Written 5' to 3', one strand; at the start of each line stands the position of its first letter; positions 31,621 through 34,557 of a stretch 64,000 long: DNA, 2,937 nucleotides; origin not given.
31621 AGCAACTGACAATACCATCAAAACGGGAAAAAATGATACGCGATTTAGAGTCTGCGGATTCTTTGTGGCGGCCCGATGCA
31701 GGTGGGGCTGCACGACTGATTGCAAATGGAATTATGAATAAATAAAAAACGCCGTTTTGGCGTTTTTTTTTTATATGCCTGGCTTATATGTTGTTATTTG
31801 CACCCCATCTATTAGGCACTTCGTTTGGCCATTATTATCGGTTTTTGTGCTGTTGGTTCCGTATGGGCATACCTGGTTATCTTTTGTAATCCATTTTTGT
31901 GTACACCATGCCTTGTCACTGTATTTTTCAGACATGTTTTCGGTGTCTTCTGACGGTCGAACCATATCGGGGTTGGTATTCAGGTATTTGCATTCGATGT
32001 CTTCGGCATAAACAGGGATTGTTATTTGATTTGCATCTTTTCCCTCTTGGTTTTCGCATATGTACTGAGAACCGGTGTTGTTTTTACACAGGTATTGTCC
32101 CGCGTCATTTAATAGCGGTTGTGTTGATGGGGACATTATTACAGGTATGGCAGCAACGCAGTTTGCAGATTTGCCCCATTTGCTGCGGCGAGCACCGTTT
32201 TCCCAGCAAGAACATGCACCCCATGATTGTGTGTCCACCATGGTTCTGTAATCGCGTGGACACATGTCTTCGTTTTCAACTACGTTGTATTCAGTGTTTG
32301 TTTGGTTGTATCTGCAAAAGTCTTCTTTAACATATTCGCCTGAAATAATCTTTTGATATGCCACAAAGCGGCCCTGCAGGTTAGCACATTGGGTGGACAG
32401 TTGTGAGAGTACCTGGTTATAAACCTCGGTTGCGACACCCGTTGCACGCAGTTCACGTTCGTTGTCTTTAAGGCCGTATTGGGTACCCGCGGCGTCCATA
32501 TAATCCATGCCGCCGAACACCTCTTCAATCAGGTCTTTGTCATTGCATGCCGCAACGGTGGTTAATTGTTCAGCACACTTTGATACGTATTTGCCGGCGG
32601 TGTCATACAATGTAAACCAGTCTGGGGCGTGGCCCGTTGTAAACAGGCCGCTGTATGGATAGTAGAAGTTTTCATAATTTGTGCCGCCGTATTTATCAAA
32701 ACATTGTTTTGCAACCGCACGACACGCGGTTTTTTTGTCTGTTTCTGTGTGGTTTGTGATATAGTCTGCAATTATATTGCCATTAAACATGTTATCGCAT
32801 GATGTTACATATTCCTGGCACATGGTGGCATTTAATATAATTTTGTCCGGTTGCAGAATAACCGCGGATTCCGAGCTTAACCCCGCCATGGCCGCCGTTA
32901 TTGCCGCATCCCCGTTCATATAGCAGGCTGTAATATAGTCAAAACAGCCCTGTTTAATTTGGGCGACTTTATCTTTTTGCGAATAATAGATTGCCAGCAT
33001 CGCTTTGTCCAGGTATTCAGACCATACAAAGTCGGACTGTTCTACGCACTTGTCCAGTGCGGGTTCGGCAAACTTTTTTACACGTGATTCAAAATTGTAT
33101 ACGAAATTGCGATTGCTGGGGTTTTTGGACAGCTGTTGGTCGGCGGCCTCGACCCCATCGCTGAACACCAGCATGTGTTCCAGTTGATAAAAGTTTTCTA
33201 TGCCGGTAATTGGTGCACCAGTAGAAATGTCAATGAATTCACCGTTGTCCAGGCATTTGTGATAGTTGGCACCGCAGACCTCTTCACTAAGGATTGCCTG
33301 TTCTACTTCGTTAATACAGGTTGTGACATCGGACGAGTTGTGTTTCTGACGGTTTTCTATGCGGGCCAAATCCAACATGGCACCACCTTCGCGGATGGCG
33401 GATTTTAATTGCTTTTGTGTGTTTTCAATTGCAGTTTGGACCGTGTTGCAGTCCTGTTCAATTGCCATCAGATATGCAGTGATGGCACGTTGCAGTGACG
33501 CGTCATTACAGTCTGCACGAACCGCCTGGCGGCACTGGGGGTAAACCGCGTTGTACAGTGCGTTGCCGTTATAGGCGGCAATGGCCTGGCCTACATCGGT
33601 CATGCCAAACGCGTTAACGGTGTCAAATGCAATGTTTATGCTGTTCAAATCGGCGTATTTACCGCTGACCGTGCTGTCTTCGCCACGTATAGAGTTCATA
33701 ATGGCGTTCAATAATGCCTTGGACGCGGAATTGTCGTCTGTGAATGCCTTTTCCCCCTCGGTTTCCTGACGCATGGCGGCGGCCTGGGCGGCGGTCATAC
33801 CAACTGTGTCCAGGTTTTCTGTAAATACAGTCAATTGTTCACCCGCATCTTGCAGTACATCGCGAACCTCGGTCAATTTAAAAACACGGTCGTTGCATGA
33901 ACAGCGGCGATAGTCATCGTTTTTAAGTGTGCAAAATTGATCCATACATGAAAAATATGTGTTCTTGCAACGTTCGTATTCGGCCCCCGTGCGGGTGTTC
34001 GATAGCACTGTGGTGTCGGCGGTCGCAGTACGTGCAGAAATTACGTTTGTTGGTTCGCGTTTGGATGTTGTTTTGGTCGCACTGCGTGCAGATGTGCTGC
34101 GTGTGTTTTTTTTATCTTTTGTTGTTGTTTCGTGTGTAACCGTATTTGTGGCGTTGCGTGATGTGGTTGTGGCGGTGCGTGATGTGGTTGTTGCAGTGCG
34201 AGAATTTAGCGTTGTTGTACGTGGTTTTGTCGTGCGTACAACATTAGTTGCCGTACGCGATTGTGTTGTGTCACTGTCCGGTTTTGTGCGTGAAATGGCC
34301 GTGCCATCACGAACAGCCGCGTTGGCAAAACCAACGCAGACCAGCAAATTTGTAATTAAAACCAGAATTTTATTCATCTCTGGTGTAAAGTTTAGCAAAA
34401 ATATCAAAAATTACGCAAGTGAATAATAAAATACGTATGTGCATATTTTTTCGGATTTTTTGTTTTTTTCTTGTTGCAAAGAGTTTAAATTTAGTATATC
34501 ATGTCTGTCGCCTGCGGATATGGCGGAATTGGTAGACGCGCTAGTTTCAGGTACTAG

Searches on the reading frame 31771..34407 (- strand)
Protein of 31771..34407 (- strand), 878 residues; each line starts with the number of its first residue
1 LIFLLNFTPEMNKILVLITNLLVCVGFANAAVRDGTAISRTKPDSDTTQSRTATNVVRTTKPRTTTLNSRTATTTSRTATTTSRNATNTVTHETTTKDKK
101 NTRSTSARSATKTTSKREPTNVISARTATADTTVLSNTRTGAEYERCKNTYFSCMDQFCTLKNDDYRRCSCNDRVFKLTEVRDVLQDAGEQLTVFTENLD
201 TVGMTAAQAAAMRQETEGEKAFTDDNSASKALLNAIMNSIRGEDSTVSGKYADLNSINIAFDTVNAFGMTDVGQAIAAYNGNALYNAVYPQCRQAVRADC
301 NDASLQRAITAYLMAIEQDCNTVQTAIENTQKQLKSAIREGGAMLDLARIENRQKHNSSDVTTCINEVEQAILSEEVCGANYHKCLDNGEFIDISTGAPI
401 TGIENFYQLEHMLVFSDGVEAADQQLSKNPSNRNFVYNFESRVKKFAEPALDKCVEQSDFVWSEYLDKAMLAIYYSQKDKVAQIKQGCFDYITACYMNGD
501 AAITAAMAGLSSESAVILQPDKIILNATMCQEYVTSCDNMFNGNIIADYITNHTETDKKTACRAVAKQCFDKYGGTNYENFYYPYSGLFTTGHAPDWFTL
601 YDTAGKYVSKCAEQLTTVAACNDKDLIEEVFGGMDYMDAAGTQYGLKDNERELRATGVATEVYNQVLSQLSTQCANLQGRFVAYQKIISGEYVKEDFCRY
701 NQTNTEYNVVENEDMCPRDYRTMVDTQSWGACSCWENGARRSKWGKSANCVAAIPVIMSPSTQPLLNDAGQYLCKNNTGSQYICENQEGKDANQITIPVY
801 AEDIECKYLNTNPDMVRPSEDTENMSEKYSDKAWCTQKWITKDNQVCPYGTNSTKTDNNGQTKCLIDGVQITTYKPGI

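Call 5: search_protein_families(library=pfam, proteins=[window:31771-34407:-], max_evalue=0.1)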
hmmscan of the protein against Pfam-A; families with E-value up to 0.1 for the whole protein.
window:31771-34407:- (878 aa): 0 families

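Call 9: search_protein_families(library=ncbifam, proteins=[window:31771-34407:-], max_evalue=0.1)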
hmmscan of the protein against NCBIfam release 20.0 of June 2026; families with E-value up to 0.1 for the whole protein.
window:31771-34407:- (878 aa): 0 families

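Call 77: search_protein_families(library=phrogs, proteins=[window:31771-34407:-], max_evalue=0.01)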
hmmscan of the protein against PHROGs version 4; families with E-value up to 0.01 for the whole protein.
window:31771-34407:- (878 aa): 0 families
